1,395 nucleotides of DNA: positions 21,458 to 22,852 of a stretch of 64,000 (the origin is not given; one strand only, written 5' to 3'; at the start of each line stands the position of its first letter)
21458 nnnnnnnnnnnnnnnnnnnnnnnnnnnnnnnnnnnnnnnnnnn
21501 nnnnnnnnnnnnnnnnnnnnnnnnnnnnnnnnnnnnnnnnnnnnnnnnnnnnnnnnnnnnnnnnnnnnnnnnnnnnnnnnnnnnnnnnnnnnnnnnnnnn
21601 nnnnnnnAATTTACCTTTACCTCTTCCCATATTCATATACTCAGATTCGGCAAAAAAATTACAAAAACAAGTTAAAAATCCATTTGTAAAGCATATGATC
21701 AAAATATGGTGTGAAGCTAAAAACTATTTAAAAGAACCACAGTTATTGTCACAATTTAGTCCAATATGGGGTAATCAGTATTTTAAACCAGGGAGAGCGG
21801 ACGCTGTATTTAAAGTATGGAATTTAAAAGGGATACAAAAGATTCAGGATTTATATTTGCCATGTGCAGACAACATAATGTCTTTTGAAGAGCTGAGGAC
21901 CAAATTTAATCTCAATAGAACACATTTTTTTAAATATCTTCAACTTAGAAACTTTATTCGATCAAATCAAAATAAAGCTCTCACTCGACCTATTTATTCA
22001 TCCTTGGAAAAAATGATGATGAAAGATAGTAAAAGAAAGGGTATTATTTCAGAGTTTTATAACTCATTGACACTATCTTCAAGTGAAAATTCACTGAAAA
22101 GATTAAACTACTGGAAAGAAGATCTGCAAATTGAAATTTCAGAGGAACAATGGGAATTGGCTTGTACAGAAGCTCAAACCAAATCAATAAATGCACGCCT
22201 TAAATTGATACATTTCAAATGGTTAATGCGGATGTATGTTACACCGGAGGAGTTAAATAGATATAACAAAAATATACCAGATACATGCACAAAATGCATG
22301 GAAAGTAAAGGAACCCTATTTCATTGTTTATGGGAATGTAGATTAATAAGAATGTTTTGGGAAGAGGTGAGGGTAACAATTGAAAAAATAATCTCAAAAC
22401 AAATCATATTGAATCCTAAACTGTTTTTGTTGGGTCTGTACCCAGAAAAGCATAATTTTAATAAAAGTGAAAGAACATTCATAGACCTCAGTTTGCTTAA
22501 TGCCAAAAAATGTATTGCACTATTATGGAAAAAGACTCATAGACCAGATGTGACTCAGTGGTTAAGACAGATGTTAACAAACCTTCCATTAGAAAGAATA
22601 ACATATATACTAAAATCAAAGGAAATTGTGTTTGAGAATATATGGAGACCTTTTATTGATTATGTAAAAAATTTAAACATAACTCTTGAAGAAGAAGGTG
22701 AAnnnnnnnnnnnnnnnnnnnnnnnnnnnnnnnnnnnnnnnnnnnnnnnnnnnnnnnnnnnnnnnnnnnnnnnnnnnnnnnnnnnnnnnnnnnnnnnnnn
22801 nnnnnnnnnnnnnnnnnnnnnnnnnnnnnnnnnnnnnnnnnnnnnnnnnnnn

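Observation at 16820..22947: Apparently intact, recently active L1 (Tx1-like) LINE with a near-identical inverted sibling 6 kb upstream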

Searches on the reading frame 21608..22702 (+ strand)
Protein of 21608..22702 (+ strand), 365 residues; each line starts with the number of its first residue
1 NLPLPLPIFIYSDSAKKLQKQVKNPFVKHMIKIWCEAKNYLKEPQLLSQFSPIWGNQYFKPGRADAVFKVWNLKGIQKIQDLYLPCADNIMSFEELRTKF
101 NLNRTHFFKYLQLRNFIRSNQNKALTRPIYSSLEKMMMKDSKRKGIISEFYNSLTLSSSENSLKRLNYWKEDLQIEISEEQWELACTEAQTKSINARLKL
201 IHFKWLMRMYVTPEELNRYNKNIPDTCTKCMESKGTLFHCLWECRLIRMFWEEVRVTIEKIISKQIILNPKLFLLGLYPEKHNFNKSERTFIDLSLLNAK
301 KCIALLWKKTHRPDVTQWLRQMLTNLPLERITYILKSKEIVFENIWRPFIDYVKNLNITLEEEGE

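Call 38: search_solved_structures(query=window:21608-22702:+, max_evalue=0.001, show_alignments=1)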
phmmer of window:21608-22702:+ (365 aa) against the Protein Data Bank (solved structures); distinct sequences matched with E-value up to 0.001: 4.
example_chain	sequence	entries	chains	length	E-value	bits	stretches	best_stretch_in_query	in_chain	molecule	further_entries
8sxt_A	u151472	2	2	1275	1.8e-15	60.1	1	109-348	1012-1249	LINE-1 retrotransposable element ORF2 protein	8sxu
9k6g_A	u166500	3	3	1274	3.1e-15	59.3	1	109-348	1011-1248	LINE-1 retrotransposable element ORF2 protein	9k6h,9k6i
8uw3_A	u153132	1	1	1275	3.1e-15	59.3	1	109-348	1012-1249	LINE-1 retrotransposable element ORF2 protein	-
9hdo_A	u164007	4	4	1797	5.8e-15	58.4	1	109-348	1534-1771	LINE-1 retrotransposable element ORF2 protein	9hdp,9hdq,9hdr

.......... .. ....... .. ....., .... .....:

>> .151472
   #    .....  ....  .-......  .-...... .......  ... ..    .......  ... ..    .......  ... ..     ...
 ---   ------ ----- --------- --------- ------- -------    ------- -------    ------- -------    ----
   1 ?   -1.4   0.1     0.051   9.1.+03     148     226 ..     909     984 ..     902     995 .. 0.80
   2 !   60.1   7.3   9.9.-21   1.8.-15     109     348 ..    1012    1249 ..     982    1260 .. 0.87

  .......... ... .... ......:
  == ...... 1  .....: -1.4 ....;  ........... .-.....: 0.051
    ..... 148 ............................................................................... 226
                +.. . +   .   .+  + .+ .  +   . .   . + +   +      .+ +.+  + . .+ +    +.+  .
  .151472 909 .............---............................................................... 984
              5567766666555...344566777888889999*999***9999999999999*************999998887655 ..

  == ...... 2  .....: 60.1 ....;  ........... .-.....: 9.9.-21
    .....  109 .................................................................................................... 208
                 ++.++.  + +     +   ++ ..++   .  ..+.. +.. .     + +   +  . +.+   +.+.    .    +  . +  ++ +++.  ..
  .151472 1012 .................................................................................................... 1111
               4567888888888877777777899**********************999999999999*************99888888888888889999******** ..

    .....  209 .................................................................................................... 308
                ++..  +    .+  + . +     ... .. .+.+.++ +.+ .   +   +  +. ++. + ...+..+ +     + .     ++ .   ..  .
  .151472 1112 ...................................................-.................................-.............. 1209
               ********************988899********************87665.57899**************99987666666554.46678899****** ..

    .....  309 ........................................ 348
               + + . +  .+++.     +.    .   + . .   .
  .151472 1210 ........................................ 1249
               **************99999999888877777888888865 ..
